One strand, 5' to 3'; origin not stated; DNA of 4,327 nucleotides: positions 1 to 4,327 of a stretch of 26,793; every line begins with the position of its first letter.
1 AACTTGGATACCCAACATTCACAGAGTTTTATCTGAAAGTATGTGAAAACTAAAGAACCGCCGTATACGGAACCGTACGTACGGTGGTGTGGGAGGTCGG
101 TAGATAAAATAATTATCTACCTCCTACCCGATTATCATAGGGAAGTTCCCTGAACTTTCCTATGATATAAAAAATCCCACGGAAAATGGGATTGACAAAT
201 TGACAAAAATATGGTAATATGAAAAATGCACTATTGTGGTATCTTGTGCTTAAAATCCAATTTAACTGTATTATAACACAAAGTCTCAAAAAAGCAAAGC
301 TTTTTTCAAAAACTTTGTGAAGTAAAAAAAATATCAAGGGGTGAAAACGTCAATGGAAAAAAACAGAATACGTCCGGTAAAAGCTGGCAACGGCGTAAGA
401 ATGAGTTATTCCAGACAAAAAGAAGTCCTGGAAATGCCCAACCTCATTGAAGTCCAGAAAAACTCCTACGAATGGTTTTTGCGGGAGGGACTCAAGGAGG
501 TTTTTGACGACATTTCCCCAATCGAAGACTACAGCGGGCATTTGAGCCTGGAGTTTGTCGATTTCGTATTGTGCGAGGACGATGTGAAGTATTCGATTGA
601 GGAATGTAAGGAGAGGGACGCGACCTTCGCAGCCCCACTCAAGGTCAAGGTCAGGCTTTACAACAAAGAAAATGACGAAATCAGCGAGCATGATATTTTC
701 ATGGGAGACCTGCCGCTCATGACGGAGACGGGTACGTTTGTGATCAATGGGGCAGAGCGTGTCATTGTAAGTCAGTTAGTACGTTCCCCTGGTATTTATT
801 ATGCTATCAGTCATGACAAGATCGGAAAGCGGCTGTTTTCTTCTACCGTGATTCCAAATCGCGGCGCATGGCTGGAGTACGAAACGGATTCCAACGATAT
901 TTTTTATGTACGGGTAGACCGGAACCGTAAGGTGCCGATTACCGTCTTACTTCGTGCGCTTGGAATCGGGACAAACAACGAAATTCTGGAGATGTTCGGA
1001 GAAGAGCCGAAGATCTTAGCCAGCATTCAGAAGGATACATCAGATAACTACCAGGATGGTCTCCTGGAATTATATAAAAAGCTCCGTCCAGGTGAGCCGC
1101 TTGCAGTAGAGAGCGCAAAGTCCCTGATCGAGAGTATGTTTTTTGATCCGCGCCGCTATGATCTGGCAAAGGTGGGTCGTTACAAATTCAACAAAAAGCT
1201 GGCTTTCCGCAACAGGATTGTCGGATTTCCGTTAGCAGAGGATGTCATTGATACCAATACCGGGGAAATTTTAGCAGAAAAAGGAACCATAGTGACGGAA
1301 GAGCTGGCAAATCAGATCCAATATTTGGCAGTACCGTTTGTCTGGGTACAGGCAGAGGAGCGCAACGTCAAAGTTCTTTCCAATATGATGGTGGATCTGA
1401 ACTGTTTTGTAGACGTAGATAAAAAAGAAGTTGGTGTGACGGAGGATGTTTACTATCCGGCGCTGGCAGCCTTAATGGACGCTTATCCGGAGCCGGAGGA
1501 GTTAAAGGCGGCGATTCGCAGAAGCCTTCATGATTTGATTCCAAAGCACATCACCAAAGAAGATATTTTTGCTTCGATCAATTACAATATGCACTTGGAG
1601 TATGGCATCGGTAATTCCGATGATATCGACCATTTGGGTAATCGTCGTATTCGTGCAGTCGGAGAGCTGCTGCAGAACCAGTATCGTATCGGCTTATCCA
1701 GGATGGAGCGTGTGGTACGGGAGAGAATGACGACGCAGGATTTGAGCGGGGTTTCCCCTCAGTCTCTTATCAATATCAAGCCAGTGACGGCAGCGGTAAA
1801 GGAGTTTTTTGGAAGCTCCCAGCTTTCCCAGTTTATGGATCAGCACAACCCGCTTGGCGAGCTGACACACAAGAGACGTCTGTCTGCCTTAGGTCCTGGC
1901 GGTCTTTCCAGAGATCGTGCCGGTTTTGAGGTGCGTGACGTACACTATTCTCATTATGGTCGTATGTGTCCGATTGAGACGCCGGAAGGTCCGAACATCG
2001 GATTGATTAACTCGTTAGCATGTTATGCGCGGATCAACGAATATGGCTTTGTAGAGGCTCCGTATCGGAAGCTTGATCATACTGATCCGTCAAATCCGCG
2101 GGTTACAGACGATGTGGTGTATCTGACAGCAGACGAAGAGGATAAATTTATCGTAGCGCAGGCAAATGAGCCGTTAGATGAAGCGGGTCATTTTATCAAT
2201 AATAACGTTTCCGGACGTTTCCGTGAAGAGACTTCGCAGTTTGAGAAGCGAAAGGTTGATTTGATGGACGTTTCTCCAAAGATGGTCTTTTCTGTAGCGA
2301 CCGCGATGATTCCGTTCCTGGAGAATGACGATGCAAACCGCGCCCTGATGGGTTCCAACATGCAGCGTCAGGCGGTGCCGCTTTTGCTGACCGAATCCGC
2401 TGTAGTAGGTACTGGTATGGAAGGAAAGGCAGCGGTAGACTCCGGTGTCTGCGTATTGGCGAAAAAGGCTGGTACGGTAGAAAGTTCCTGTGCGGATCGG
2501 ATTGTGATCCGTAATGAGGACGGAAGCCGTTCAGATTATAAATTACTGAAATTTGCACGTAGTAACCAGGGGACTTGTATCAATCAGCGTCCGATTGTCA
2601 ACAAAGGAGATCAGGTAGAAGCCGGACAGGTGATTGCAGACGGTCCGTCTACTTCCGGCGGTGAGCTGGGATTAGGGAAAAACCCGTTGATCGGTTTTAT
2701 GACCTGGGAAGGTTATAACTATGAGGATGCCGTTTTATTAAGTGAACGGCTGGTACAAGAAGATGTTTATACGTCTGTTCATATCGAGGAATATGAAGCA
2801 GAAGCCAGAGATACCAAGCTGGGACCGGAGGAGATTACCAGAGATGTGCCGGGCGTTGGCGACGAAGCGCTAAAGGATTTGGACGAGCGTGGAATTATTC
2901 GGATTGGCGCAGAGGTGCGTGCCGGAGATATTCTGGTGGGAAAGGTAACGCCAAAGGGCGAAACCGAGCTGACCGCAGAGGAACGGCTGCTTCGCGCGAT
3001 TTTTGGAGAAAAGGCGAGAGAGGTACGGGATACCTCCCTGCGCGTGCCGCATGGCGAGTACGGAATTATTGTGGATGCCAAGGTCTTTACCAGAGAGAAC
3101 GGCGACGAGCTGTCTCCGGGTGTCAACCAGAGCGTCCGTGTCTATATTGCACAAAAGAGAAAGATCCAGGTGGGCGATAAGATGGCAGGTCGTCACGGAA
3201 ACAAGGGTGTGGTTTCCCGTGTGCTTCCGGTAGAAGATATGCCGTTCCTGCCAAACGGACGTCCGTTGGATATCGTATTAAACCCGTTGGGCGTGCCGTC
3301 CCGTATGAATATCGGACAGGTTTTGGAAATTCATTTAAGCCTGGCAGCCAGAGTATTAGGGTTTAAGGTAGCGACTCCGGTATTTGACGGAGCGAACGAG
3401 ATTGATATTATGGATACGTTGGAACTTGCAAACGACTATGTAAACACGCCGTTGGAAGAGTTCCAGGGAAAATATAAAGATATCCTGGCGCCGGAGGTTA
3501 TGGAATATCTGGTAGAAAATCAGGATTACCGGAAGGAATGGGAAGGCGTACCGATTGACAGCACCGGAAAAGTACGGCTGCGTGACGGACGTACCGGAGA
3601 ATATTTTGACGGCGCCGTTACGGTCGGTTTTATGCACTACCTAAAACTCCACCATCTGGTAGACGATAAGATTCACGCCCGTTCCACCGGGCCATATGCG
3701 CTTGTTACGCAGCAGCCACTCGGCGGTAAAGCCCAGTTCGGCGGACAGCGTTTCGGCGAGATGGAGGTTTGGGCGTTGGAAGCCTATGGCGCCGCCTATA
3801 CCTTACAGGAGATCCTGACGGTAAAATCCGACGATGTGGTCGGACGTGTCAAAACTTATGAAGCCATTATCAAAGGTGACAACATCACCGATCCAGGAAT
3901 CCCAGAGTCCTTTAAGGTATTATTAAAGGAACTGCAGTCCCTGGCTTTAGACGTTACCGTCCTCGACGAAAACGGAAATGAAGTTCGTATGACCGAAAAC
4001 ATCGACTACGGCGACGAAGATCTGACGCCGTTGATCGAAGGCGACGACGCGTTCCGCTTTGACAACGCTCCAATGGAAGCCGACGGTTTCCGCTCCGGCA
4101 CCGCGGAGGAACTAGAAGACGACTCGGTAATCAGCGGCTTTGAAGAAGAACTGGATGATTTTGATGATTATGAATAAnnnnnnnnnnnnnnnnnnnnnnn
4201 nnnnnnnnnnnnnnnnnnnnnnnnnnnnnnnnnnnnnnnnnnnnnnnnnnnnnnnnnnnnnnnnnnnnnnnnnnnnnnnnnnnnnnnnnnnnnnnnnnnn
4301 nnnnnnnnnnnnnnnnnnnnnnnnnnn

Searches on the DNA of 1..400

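Call 72: search_rna_families(source=window, start=1, end=400, threshold=evalue, max_evalue=0.01, show_alignments=1)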
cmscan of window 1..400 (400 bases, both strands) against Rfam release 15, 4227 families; matches with E-value up to 0.01: 1.
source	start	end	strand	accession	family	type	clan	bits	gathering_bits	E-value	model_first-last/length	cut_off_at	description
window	56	127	+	RF00029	Intron_gpII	Intron;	-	45.1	40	7.6e-08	1-77/77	no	Group II catalytic intron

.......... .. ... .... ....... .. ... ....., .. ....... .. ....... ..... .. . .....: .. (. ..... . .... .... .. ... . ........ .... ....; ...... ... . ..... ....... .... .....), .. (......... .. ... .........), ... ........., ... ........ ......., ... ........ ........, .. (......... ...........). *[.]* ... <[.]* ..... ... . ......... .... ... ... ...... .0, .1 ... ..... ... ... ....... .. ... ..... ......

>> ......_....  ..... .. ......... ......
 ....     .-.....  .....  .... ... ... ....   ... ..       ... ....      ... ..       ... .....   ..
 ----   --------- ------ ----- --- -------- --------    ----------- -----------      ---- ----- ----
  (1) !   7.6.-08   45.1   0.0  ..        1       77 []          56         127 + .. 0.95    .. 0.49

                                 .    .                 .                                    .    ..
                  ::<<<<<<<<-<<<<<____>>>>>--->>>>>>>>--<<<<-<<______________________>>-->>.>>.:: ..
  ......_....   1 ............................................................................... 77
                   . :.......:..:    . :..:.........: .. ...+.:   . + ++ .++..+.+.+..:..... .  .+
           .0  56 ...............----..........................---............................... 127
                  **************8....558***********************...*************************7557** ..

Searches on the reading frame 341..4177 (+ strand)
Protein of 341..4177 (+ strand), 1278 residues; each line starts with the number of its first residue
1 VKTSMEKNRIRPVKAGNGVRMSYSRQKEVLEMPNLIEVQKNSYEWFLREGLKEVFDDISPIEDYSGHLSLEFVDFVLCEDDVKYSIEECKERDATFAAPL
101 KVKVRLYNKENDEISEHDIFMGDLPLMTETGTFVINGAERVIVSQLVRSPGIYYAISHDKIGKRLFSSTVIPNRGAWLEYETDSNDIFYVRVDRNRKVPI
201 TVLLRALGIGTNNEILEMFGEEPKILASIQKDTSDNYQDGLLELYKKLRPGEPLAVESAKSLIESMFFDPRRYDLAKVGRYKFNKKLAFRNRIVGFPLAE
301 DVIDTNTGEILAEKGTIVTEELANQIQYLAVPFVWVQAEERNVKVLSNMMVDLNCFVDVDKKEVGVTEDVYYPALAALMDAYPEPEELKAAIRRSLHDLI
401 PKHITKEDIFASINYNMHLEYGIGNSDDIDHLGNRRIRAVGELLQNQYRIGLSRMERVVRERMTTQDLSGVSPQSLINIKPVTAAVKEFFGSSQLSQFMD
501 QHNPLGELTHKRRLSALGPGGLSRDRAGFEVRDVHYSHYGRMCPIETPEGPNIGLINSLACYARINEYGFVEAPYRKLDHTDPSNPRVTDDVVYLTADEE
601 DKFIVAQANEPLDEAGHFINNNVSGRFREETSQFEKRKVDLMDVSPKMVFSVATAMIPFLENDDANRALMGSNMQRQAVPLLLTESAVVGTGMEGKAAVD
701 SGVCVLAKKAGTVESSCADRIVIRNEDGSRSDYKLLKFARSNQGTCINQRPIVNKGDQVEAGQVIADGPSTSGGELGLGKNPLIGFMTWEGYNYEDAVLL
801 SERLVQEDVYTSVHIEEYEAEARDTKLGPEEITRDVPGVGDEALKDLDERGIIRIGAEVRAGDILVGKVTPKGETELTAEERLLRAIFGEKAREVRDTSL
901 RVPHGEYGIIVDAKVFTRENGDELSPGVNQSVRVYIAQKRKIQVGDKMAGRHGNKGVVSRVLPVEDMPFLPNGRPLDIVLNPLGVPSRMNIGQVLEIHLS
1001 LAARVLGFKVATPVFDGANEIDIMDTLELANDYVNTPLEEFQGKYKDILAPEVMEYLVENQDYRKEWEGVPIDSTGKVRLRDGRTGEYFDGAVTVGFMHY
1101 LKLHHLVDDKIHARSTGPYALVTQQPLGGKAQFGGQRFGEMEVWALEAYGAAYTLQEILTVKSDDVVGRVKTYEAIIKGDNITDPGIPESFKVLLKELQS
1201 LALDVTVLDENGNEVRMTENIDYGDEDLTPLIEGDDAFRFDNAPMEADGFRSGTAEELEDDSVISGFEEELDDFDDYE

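Call 7: search_protein_families(library=pfam, proteins=[window:341-4177:+], max_evalue=0.01)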
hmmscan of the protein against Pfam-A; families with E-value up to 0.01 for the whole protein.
window:341-4177:+ (1278 aa): 6 families
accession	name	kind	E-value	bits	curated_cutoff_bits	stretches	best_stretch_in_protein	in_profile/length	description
PF00562.33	RNA_pol_Rpb2_6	-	2e-129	432.4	23.4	1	707-1132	2-373/373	RNA polymerase Rpb2, domain 6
PF04561.19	RNA_pol_Rpb2_2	-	3.2e-30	105.7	21.7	2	148-288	1-146/190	RNA polymerase Rpb2, domain 2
PF04565.21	RNA_pol_Rpb2_3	-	2.6e-29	101.6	21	1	497-565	1-68/68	RNA polymerase Rpb2, domain 3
PF04560.25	RNA_pol_Rpb2_7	-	3.4e-28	98.3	32.1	1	1134-1209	1-86/87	RNA polymerase Rpb2, domain 7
PF10385.14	RNA_pol_Rpb2_45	-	9.3e-25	86.9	28.2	1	575-645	1-66/66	RNA polymerase beta subunit external 1 domain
PF04563.20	RNA_pol_Rpb2_1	-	3.1e-18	66.5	28.2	1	35-483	2-202/203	RNA polymerase beta subunit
